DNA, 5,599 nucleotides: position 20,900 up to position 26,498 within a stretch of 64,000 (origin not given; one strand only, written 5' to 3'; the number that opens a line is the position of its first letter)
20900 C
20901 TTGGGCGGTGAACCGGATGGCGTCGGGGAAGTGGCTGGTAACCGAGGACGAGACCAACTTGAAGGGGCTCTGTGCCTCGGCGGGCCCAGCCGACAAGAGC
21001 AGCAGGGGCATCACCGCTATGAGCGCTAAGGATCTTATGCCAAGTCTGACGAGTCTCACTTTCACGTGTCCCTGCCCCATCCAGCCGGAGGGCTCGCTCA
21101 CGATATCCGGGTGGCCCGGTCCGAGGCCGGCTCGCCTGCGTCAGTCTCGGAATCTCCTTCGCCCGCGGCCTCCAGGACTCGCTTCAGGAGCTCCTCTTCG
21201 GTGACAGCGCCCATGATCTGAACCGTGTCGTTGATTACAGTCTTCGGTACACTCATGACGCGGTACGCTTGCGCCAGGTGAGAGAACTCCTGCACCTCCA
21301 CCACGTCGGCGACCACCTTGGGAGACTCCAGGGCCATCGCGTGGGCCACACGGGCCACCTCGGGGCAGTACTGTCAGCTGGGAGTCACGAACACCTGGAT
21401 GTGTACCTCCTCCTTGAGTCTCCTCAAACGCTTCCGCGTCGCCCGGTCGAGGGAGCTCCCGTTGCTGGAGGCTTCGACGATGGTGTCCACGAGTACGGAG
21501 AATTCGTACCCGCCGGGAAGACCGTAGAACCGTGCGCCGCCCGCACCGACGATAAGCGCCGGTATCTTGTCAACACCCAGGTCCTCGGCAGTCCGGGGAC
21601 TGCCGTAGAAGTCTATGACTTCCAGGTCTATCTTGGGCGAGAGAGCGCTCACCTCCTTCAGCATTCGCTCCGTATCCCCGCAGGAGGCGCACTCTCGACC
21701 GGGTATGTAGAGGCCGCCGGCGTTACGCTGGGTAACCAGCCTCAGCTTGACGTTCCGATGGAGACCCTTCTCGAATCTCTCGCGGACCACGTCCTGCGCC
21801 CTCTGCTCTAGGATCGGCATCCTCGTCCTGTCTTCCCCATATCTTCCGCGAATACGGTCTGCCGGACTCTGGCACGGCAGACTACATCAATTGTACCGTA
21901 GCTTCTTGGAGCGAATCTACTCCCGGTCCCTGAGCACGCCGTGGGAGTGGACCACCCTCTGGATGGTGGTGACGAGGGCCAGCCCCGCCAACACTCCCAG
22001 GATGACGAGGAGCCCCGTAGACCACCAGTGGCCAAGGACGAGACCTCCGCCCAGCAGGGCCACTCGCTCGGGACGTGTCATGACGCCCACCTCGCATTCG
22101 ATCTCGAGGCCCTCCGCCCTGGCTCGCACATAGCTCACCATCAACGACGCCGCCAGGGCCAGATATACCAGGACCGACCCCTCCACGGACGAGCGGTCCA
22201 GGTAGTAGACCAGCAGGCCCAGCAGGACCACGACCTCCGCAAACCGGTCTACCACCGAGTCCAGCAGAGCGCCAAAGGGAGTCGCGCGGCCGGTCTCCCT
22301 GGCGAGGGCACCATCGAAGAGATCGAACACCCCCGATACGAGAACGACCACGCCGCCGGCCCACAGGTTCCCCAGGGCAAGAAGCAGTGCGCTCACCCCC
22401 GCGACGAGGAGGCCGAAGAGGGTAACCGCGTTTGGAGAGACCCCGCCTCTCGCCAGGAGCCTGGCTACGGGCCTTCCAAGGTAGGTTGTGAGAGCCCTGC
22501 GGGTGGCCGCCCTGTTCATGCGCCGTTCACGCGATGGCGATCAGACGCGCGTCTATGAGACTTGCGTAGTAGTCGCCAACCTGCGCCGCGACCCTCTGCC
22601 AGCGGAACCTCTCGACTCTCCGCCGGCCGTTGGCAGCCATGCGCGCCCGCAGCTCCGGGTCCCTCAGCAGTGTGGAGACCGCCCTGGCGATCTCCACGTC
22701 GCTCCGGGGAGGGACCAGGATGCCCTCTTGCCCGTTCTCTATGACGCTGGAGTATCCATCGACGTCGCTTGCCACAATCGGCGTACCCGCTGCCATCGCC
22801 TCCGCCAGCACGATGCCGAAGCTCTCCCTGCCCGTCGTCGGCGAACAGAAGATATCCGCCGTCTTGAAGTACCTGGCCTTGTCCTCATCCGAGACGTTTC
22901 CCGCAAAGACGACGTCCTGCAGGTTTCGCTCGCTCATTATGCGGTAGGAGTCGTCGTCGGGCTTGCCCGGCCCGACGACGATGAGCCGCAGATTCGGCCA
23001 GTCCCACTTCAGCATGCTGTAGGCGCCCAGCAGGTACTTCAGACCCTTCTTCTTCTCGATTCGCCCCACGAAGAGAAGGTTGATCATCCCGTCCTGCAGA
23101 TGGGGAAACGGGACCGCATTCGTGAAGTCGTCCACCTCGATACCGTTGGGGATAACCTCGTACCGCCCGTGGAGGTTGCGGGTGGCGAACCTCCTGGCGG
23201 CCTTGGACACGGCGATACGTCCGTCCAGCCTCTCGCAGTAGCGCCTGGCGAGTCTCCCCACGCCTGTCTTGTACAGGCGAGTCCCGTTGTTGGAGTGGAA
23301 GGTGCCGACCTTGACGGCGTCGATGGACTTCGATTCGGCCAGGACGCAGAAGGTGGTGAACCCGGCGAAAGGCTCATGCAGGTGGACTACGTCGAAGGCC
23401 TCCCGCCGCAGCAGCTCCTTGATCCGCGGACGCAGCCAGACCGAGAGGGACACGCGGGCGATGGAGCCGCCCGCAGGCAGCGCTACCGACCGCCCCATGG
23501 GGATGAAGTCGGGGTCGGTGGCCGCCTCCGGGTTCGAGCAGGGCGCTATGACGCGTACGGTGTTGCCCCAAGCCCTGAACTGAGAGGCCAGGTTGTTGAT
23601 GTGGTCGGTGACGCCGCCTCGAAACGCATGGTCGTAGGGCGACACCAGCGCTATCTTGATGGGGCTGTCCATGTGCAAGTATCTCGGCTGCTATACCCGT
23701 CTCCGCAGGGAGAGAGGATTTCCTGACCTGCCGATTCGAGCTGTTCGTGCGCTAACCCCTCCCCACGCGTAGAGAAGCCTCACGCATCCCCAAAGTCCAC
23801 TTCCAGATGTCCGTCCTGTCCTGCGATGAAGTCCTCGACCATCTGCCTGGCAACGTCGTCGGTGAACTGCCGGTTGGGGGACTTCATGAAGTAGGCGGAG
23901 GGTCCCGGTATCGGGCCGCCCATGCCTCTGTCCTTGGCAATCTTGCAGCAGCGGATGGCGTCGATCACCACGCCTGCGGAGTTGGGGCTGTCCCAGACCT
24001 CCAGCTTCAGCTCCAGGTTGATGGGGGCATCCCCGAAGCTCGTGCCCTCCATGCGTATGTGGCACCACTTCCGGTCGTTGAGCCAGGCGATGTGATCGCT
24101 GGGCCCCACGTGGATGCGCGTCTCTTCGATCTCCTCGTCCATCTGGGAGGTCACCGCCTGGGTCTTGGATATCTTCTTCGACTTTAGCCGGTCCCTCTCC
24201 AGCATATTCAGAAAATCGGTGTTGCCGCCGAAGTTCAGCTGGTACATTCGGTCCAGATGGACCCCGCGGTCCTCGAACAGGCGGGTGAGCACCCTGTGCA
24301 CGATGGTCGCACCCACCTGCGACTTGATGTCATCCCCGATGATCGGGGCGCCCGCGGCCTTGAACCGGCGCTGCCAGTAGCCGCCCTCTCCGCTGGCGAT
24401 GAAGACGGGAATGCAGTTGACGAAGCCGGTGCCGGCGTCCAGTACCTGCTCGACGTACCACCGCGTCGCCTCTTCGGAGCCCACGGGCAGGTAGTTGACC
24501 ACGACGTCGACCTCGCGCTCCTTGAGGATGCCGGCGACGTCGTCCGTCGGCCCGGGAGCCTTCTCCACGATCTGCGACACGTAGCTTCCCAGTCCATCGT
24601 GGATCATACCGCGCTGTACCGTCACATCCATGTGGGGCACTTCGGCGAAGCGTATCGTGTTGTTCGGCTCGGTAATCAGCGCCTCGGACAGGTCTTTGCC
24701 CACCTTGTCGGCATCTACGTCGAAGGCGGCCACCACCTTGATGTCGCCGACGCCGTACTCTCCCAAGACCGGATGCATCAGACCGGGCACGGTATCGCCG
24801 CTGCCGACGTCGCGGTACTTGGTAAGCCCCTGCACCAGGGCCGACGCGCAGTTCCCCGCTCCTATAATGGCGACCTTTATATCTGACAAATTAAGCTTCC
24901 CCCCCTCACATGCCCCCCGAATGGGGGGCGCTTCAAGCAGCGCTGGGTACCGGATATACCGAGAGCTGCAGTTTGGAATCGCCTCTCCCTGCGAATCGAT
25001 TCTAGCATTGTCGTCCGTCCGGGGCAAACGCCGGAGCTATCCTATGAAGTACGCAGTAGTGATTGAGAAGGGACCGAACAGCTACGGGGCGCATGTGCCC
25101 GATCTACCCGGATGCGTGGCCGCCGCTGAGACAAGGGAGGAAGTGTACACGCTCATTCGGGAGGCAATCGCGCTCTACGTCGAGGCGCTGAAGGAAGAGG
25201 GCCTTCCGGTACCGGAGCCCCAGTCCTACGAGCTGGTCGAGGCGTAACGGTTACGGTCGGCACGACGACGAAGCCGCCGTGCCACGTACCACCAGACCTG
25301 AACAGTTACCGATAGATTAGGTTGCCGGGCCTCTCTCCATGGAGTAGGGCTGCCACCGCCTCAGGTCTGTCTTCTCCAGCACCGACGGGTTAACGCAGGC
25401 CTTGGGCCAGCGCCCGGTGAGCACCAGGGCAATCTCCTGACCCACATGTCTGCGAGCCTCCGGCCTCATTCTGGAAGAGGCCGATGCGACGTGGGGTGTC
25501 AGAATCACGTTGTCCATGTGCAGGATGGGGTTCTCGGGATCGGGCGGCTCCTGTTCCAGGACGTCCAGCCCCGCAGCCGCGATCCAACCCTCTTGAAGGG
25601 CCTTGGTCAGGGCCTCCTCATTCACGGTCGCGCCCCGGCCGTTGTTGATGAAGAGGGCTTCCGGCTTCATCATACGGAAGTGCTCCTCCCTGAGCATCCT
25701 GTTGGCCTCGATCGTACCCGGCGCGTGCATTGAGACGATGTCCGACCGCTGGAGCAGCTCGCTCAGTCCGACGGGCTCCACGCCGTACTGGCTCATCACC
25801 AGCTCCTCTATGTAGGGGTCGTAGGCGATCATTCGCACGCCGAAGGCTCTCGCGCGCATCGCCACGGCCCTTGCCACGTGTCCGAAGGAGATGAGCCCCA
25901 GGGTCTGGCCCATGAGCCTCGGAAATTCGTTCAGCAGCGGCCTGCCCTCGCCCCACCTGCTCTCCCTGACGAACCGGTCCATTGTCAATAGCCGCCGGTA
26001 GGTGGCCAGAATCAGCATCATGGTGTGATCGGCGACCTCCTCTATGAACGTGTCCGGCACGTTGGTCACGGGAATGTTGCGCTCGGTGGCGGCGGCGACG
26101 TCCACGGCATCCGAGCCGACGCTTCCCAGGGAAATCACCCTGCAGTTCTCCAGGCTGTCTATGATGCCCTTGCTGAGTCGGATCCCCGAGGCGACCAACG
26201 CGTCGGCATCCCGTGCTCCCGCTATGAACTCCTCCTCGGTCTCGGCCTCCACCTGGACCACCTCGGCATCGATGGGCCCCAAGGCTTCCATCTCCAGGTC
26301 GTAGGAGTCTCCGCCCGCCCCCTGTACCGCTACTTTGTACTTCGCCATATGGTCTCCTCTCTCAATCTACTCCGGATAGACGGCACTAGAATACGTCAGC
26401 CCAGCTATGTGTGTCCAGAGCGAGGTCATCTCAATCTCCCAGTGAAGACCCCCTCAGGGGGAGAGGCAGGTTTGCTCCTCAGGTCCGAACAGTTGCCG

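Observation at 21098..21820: In-frame TGA replaces the first Cys of a CxxC redox motif: candidate selenoprotein (U-Q-Y-C)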

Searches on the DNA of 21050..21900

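Call 22: search_rna_families(source=window, start=21050, end=21900, threshold=evalue, max_evalue=10)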
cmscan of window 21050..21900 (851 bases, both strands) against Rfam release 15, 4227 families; matches with E-value up to 10: 2.
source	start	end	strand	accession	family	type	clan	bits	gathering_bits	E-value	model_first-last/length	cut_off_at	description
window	21182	21313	+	RF02257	adapt33_3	Gene; lncRNA;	-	15.4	70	1.1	1-140/140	no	Adaptive response 33 conserved region 3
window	21589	21680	-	RF02216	ZNFX1-AS1_2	Gene; lncRNA;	-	13.7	45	1.2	1-93/93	no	ZNFX1 antisense RNA 1 conserved region 2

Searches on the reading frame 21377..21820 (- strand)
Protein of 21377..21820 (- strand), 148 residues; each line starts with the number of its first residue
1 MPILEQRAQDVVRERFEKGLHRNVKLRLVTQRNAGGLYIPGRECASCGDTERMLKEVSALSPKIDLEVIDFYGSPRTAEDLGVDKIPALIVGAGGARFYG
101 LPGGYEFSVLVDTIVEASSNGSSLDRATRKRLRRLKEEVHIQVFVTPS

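Call 27: find_encoding_contigs(protein=window:21377-21820:-, flank=10000, max_places=6)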
Protein window:21377-21820:- (148 aa): 1 contig read that carries it; 1 place shown.
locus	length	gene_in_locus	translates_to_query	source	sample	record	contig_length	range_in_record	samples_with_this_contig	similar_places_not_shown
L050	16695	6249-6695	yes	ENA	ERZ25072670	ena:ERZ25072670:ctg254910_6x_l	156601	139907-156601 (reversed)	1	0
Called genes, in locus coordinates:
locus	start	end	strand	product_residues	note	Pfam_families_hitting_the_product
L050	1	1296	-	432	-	?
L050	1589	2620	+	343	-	PF00389:2-Hacid_dh, PF02826:2-Hacid_dh_C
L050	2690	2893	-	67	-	PF15919:HicB_lk_antitox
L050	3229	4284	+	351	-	PF01658:Inos-1-P_synth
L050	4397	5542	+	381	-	PF13439:Glyco_transf_4, PF13579:Glyco_trans_4_4, PF20706:GT4-conflict, PF00534:Glycos_transf_1, PF13692:Glyco_trans_1_4, PF13524:Glyco_trans_1_2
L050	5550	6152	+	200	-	PF01066:CDP-OH_P_transf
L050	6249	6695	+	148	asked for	PF23357:DUF7088 (faint)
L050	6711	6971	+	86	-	PF13192:Thioredoxin_3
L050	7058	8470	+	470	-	PF13485:Peptidase_MA_2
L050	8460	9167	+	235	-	-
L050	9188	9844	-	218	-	PF00702:Hydrolase, PF06888:Put_Phosphatase (faint), PF12710:HAD, PF13419:HAD_2 (faint)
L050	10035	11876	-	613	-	PF01011:PQQ (faint), PF13360:PQQ_2, PF13570:Beta-prop_ACSF4, PF13360:PQQ_2, PF25292:Beta-prop_CGLA (weak), PF13360:PQQ_2, PF13570:Beta-prop_ACSF4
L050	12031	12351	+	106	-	-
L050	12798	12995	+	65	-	-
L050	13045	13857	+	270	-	PF04012:PspA_IM30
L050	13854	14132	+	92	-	PF22743:PspAA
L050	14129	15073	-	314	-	PF03976:PPK2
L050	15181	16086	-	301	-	-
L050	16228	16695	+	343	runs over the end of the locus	PF00005:ABC_tran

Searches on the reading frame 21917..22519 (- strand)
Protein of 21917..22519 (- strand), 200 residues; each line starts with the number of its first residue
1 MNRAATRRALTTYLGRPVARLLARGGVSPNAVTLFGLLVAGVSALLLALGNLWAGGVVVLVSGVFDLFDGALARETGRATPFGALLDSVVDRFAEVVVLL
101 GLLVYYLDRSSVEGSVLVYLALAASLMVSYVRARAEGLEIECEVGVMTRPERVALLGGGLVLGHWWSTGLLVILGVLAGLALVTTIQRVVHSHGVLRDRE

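Call 21: search_protein_families(library=ncbifam, proteins=[window:21917-22519:-], max_evalue=1e-12)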
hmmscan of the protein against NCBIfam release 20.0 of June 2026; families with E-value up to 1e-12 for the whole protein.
window:21917-22519:- (200 aa): 4 families
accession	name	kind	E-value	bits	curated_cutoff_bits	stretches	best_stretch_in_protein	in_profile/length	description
NF040950.1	archin_ph_syn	equivalog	7.2e-43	146.7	180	1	8-192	6-187/191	archaetidylinositol phosphate synthase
NF045883.1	PIPSynth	equivalog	1.5e-41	142.3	170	1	7-191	3-191/197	phosphatidylinositol phosphate synthase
NF052561.1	PIPSynBT1523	equivalog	5e-37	127.8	350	1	16-159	14-167/232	hypothetical protein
NF041135.1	IPPtranDIPPsyn_Thcocales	equivalog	2.3e-17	63.1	580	1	26-137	249-358/419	bifunctional L-myo-inositol-1-phosphate cytidylyltransferase/CDP-L-myo-inositol myo-inositolphosphotransferase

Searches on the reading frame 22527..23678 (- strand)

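Call 21: search_protein_families(library=ncbifam, proteins=[window:22527-23678:-], max_evalue=1e-12)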
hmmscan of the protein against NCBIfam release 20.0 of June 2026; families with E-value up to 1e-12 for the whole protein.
window:22527-23678:- (383 aa): 17 families
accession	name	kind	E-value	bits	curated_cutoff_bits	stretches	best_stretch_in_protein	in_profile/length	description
NF041876.1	EPS_EpsE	equivalog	2.9e-32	112.4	400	1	166-365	181-387/389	exopolysaccharide biosynthesis GT4 family glycosyltransferase EpsE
TIGR04047.1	MSMEG_0565_glyc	hypoth_equivalog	3.1e-29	102.2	259.85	1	9-372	2-372/373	MSMEG_0565 family glycosyltransferase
TIGR03449.1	mycothiol_MshA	equivalog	3.9e-26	91.9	462.5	1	200-374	222-403/406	D-inositol-3-phosphate glycosyltransferase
TIGR02149.1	glgA_Coryne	subfamily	1.5e-25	90.2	302.4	1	146-374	140-390/391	glycogen synthase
TIGR04063.1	stp3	hypoth_equivalog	9.9e-24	83.9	442.05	1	171-375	180-396/397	TIGR04063 family PEP-CTERM/XrtA system glycosyltransferase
NF041010.1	glycosy_Agl16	equivalog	2.1e-22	79.5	575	1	94-374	73-351/352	glycosylation protein Agl16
TIGR03999.1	thiol_BshA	equivalog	2.5e-22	79.4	273.7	1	82-375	72-374/375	N-acetyl-alpha-D-glucosaminyl L-malate synthase BshA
NF053787.1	GlcN_PG_synth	equivalog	5.4e-22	78.1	480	1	85-375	73-360/361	N-acetylglucosaminyl phosphatidylglycerol synthase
NF038295.1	EPS_HpsP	equivalog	6.5e-22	78.1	550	1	170-374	175-387/388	hormogonium polysaccharide biosynthesis glycosyltransferase HpsP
TIGR03088.1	stp2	hypoth_equivalog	8.9e-22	77.6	409.05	1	154-372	140-371/374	TIGR03088 family PEP-CTERM/XrtA system glycosyltransferase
NF049988.1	MGlcDAGSynMgs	equivalog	7.9e-21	74.8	400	1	21-377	15-390/398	alpha-monoglucosyldiacylglycerol synthase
NF038229.1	Glyco4_Geo_Pelo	equivalog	1e-19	70.8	400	1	166-371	128-333/338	GPMC system family 4 glycosyltransferase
TIGR04157.1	glyco_rSAM_CFB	subfamily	1.8e-18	66.7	400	1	200-355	229-389/406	TIGR04157 family glycosyltransferase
NF012028.0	PRK15484.1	subfamily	7e-17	61.6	618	1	174-367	164-371/380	lipopolysaccharide N-acetylglucosaminyltransferase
NF046085.1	XrtY_assoc_Gly1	equivalog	1.4e-15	57.1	400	1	173-374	184-384/387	XrtY-associated glycosyltransferase XYAG1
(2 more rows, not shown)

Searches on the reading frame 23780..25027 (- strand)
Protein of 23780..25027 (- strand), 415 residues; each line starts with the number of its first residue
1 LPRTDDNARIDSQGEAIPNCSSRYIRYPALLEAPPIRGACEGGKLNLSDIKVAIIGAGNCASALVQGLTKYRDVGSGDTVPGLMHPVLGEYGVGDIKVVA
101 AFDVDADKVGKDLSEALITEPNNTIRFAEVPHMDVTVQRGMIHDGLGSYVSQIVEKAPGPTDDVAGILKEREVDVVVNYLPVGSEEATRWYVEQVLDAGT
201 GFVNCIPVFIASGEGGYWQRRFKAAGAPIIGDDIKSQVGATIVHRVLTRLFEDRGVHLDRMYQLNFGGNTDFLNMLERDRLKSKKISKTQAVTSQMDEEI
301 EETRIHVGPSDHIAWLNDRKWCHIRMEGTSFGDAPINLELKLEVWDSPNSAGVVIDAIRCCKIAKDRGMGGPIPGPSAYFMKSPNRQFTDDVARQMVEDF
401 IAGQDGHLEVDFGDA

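Call 21: search_protein_families(library=ncbifam, proteins=[window:23780-25027:-], max_evalue=1e-12)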
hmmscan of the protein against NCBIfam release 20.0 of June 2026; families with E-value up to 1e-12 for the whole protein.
window:23780-25027:- (415 aa): 1 family
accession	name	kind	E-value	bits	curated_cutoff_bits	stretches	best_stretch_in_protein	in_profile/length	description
TIGR03450.1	mycothiol_INO1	equivalog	7.3e-157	522.1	638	1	50-401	1-355/355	inositol-3-phosphate synthase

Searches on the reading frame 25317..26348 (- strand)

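Call 19: search_protein_families(library=ncbifam, proteins=[window:25317-26348:-], max_evalue=0.00001)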
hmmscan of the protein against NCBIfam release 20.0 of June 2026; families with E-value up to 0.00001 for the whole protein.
window:25317-26348:- (343 aa): 21 families
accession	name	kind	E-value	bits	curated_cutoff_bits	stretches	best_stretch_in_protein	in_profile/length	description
NF009714.1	PRK13243.1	equivalog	4.8e-71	239.8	455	1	34-325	32-328/332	glyoxylate reductase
TIGR01327.1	PGDH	equivalog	4.5e-66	223.7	454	1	30-335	23-326/525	phosphoglycerate dehydrogenase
NF005069.0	PRK06487.1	equivalog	2.1e-54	184.8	448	1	14-298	15-299/320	2-hydroxyacid dehydrogenase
NF011938.0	PRK15409.1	equivalog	2.1e-51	174.9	492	1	29-324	27-323/324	glyoxylate/hydroxypyruvate reductase GhrB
NF006263.0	PRK08410.1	equivalog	1.1e-49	169.6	389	1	29-303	24-300/311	D-2-hydroxyacid dehydrogenase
NF005387.0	PRK06932.1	equivalog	8.3e-42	143.2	492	1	30-292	27-292/314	2-hydroxyacid dehydrogenase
NF008759.0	PRK11790.1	equivalog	1.5e-41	142.4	404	1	34-310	41-313/410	phosphoglycerate dehydrogenase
NF000492.1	vanH_gen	exception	2.7e-34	118.6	540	1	57-268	53-256/312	D-lactate dehydrogenase VanH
NF041369.1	Dhydh_Halo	equivalog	1e-32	113.6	400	1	70-295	57-280/305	D-2-hydroxyacid dehydrogenase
NF005750.0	PRK07574.1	equivalog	1.2e-31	110.2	329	1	58-291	104-338/386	NAD-dependent formate dehydrogenase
NF000371.1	vanH_Agroup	exception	7.1e-29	101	700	1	69-267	72-260/322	VanH-A/VanH-Pt family D-lactate dehydrogenase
NF006374.0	PRK08605.1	subfamily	8.3e-26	90.8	356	1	43-268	41-267/332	D-lactate dehydrogenase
NF000128.1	vanH-Sc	exception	9.5e-26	90.7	650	1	71-267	89-275/337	D-lactate dehydrogenase VanH-Sc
NF000004.1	vanH-D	exception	1.1e-24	87.2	550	1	69-267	73-261/323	D-lactate dehydrogenase VanH-D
NF000112.1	vanH-Amyco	exception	1.3e-24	87.1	625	1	70-267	97-284/348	VanH-AOV family D-lactate dehydrogenase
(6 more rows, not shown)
